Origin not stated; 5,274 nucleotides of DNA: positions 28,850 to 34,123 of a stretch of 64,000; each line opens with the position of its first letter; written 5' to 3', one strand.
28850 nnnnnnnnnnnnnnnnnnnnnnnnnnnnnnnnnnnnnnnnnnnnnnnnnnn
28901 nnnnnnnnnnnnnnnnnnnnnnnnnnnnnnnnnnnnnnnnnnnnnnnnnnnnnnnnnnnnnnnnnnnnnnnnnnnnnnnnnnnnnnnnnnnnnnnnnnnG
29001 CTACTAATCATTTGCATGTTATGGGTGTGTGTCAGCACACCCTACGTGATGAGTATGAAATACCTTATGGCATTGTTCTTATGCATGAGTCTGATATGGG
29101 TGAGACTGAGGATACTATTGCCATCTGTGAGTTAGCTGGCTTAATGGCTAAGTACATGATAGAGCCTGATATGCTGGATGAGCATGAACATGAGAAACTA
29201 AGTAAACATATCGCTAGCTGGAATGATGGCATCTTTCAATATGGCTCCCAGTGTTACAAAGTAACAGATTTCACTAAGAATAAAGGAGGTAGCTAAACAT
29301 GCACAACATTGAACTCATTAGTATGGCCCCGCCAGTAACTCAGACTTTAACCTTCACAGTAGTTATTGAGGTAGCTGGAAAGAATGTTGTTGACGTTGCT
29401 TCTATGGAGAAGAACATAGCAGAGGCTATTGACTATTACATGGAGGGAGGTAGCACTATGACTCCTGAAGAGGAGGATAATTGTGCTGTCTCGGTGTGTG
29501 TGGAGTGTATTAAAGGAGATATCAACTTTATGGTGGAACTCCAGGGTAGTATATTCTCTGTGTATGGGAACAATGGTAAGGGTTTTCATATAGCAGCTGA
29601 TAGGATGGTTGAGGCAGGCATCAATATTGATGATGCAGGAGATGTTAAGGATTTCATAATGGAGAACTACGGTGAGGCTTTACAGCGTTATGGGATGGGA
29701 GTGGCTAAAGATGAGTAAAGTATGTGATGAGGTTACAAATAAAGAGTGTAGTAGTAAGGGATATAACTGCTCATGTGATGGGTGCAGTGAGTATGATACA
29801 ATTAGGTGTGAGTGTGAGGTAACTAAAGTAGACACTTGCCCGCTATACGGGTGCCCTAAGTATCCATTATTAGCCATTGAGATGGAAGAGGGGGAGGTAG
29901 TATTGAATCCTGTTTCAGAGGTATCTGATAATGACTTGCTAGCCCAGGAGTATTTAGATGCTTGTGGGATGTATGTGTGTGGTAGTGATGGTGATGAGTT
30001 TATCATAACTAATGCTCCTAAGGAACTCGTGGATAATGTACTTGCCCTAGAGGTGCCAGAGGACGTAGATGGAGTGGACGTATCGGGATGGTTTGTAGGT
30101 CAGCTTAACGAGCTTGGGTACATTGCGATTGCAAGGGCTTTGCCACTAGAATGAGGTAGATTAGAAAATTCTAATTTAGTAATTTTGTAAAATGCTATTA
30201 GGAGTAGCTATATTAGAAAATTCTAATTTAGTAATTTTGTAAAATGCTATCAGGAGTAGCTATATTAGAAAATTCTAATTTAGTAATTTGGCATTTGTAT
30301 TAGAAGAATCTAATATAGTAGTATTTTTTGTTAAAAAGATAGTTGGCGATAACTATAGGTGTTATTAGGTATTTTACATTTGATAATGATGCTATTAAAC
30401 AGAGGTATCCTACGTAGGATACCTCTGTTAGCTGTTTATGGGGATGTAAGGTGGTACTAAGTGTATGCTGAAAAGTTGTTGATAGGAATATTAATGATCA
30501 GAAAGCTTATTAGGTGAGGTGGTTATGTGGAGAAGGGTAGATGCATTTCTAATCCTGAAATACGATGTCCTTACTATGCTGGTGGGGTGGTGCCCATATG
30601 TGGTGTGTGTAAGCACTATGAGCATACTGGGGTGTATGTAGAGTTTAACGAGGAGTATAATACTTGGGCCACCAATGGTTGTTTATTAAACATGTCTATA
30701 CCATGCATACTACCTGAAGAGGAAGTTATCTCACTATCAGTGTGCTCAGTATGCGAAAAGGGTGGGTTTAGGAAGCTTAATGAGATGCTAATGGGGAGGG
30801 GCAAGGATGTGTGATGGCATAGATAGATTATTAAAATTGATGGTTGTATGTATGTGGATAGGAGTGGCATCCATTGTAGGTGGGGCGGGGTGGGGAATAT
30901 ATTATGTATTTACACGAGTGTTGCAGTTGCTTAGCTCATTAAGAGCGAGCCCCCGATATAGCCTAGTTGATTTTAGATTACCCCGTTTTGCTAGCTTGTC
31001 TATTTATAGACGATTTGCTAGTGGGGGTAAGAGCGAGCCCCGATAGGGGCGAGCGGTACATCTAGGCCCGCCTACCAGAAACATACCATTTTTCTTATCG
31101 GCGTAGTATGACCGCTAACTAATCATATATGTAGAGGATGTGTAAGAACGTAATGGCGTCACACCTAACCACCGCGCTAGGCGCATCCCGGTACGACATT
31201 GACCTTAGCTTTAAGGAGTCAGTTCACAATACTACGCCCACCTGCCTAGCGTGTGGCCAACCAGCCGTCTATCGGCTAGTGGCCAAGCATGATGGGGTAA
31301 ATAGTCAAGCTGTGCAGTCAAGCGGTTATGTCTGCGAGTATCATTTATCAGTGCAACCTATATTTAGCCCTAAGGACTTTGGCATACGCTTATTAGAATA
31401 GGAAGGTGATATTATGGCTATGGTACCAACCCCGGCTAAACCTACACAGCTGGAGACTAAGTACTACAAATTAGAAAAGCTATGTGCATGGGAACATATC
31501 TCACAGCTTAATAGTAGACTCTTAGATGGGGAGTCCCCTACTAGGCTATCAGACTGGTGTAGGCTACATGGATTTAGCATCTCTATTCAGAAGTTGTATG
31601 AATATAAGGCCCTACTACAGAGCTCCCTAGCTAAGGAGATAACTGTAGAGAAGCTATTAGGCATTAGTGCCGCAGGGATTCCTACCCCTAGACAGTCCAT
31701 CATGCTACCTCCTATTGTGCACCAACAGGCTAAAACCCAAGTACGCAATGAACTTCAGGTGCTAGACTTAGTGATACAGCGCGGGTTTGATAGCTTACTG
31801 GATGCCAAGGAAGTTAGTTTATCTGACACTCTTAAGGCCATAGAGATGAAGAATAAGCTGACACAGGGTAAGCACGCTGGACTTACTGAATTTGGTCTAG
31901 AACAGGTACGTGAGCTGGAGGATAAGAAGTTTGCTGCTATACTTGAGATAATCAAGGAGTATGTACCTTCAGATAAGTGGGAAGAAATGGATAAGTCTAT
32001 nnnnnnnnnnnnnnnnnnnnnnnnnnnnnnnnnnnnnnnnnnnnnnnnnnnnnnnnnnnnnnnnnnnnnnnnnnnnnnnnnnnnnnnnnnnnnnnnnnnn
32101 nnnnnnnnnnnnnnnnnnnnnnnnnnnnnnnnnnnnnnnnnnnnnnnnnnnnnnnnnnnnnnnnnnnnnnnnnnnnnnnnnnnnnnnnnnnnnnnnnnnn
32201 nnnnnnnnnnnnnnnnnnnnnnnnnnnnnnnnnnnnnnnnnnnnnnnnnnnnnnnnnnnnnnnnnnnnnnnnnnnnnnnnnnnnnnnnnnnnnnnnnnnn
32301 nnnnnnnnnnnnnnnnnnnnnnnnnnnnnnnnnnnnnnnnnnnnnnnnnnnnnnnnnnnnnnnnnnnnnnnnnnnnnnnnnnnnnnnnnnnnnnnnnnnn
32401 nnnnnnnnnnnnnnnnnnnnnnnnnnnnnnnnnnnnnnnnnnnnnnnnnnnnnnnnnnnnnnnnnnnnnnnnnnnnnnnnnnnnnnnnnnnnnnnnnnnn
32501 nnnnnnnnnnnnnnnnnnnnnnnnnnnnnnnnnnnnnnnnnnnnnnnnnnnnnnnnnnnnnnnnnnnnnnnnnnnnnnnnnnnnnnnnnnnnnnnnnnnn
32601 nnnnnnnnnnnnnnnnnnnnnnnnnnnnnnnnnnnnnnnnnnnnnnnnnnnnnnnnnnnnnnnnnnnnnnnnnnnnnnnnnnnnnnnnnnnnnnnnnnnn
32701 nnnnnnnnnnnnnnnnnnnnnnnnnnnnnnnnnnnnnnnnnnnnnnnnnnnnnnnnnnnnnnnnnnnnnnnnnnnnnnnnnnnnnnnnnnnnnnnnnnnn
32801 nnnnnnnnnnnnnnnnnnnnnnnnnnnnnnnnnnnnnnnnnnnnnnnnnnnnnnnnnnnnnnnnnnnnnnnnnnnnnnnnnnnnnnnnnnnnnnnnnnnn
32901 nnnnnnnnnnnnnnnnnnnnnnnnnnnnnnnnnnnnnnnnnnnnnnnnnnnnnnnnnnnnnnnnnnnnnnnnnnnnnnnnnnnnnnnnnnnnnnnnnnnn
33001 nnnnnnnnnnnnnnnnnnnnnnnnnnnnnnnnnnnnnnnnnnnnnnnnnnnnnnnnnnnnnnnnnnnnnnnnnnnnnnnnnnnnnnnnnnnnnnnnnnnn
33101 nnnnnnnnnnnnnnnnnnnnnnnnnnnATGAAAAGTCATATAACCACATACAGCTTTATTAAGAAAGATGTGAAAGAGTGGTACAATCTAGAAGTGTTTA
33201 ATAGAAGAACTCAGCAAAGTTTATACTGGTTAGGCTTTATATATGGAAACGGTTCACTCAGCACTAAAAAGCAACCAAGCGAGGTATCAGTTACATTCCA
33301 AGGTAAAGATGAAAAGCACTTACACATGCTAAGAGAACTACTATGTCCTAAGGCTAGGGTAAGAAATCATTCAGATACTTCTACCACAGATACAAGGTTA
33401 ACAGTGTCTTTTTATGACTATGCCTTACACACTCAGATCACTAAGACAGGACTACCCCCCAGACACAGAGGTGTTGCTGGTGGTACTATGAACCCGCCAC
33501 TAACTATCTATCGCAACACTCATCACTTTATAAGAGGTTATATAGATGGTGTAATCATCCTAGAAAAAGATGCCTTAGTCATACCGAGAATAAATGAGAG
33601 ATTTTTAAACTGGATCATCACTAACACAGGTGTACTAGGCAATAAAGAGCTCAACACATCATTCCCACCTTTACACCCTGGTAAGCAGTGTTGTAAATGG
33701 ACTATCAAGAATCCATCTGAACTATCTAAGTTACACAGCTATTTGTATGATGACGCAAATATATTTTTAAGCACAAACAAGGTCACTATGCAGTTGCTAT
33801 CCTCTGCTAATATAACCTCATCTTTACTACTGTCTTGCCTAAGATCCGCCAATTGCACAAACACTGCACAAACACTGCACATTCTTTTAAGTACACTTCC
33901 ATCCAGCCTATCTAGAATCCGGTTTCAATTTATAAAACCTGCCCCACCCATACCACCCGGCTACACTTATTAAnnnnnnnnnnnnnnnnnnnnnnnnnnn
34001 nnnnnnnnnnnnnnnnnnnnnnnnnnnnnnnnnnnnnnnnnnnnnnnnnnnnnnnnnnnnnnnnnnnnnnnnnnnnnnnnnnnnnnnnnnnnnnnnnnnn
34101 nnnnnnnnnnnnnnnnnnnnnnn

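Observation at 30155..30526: Iteron-like 52-bp tandem repeats plus a 32-bp perfect palindrome: candidate origin or operator cluster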

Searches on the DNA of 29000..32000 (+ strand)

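Call 4: search_dna_similar(query=window:29000-32000:+, collection=phages, mode=near, max_rows=30)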
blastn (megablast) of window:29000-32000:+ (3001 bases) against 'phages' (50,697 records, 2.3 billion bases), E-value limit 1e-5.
No match.

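Call 14: search_dna_similar(query=window:29900-30900:+, collection=phages, mode=distant, max_rows=20)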
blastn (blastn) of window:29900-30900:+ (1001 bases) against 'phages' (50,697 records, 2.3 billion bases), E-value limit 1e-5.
No match.
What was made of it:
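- Tried and rejected: Neither the near nor the distant search found anything (calls 4, 14).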

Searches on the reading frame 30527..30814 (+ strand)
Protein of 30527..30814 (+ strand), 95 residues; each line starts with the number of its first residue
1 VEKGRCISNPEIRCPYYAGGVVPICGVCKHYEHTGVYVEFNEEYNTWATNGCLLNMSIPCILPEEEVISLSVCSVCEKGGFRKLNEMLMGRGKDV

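Call 12: search_protein_families(library=pfam, proteins=[window:30527-30814:+], max_evalue=0.01)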
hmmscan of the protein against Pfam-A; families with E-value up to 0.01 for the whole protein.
window:30527-30814:+ (95 aa): 0 families

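Call 71: search_protein_families(library=phrogs, proteins=[window:30527-30814:+], max_evalue=0.001)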
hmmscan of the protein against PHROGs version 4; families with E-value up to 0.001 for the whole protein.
window:30527-30814:+ (95 aa): 0 families

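Call 109: find_encoding_contigs(protein=window:30527-30814:+, flank=1500, max_places=10)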
Protein window:30527-30814:+ (95 aa): 8 contigs read that carry it; 2 places shown.
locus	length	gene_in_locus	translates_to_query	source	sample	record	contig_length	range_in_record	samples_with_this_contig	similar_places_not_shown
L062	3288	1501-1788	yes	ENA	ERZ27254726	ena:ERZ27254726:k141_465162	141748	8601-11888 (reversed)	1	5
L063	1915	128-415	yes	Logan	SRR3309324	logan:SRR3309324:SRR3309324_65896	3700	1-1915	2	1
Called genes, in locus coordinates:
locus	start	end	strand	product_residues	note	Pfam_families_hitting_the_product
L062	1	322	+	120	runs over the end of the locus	-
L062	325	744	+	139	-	-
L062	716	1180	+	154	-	-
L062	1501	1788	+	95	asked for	-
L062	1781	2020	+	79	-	-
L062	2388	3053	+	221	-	-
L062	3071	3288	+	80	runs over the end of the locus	-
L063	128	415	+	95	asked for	-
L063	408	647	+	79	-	-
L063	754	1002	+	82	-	-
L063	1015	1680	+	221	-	-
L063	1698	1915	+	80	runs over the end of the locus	-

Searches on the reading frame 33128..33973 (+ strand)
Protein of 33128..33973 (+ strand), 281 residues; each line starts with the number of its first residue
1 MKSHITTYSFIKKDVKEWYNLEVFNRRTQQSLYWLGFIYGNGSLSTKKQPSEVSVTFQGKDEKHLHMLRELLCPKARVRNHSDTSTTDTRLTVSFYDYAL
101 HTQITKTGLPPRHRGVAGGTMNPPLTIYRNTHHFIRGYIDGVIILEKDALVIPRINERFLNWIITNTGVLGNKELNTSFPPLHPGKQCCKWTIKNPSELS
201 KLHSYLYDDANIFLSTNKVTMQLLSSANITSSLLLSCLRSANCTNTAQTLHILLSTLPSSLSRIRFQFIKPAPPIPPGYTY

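Call 11: search_protein_families(library=phrogs, proteins=[window:33128-33973:+], max_evalue=0.001)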
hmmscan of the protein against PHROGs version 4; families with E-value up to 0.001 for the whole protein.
window:33128-33973:+ (281 aa): 1 family
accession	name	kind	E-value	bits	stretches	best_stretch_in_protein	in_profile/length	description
phrog_4645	-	DNA, RNA and nucleotide metabolism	2.9e-16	60.5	1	11-215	88-294/308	endonuclease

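Call 12: search_protein_families(library=pfam, proteins=[window:33128-33973:+], max_evalue=0.01)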
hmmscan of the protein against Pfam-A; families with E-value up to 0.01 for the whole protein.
window:33128-33973:+ (281 aa): 0 families
